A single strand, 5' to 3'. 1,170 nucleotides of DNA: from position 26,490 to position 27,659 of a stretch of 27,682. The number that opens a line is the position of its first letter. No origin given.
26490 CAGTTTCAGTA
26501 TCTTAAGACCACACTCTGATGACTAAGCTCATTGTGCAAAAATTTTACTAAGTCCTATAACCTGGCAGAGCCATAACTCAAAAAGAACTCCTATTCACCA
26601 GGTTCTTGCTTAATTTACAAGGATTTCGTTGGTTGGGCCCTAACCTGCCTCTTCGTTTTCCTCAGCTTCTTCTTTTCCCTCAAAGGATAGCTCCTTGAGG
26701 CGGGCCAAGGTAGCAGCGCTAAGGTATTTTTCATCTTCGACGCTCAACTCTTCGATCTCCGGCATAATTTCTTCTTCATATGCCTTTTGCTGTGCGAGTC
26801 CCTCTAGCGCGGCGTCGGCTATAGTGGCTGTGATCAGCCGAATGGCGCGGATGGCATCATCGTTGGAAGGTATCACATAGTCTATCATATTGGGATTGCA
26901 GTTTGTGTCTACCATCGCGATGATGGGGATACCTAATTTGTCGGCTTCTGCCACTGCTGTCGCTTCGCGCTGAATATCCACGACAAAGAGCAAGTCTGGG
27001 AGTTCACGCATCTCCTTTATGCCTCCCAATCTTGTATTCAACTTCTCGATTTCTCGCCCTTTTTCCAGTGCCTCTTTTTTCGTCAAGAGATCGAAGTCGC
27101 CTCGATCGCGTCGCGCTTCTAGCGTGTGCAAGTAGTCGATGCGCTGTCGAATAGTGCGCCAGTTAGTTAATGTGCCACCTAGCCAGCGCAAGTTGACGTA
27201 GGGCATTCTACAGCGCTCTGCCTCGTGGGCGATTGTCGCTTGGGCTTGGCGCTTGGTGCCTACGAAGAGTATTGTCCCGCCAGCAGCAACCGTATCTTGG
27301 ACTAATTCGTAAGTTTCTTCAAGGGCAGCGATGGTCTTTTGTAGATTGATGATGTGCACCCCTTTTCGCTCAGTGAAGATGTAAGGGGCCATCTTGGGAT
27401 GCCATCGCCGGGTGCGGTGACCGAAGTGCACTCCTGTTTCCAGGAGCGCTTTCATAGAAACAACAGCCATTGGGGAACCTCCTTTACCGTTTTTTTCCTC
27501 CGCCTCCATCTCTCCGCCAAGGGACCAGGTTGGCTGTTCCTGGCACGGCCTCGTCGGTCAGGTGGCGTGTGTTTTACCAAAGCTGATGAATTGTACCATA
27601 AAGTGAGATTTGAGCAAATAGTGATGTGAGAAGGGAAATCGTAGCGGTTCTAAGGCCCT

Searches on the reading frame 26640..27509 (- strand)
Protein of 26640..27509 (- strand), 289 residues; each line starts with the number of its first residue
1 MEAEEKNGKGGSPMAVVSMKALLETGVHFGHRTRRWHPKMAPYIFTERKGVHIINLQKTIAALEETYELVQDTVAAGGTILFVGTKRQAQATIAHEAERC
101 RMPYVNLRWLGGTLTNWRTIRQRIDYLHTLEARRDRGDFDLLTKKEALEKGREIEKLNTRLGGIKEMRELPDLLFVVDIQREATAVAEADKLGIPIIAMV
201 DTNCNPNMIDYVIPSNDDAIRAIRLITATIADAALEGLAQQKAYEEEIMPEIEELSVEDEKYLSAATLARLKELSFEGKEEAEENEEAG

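Call 45: find_encoding_contigs(protein=window:26640-27509:-, flank=10000, max_places=10)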
Protein window:26640-27509:- (289 aa): 2 contigs read that carry it; 2 places shown.
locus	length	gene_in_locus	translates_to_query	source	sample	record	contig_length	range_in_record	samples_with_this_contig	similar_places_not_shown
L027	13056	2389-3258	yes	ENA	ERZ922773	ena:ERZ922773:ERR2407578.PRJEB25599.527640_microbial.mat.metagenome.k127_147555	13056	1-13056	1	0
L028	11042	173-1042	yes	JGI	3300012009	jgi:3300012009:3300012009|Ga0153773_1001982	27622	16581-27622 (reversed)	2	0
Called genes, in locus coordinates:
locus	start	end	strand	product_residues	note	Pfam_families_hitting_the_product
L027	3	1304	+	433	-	?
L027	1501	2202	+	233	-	PF00486:Trans_reg_C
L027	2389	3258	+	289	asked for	PF00318:Ribosomal_S2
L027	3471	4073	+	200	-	PF00889:EF_TS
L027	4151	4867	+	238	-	PF00696:AA_kinase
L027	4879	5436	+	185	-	PF01765:RRF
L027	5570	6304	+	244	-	PF01255:Prenyltransf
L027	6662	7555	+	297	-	PF01148:CTP_transf_1, PF01864:CarS-like (weak)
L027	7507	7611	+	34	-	-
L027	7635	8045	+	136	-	PF00571:CBS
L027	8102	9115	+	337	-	PF00316:FBPase, PF18913:FBPase_C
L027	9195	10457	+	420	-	PF07498:Rho_N, PF07497:Rho_RNA_bind, PF00006:ATP-synt_ab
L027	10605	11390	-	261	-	PF00561:Abhydrolase_1, PF00975:Thioesterase (weak), PF06821:Ser_hydrolase (faint), PF12146:Hydrolase_4, PF12697:Abhydrolase_6, PF20408:Abhydrolase_11 (faint), PF00561:Abhydrolase_1 (weak), PF12146:Hydrolase_4 (weak), +2 more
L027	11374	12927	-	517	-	PF01225:Mur_ligase, PF08245:Mur_ligase_M, PF02875:Mur_ligase_C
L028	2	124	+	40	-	?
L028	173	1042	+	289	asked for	PF00318:Ribosomal_S2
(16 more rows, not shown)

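Call 46: search_protein_families(library=pfam, proteins=[L027:3-1304:+, L027:1501-2202:+], max_evalue=0.001)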
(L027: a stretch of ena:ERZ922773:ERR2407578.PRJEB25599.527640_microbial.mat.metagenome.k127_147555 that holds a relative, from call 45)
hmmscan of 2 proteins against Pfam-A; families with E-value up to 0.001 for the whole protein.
L027:3-1304:+ (433 aa): 1 family
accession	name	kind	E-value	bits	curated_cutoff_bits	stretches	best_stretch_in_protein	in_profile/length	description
PF10060.15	DUF2298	-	4.7e-27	95.5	27.8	1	5-221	332-488/488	Uncharacterized membrane protein (DUF2298)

L027:1501-2202:+ (233 aa): 1 family
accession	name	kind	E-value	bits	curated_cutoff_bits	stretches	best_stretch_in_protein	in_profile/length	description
PF00486.34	Trans_reg_C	-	2.9e-27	95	26.2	1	142-217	2-77/77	Transcriptional regulatory protein, C terminal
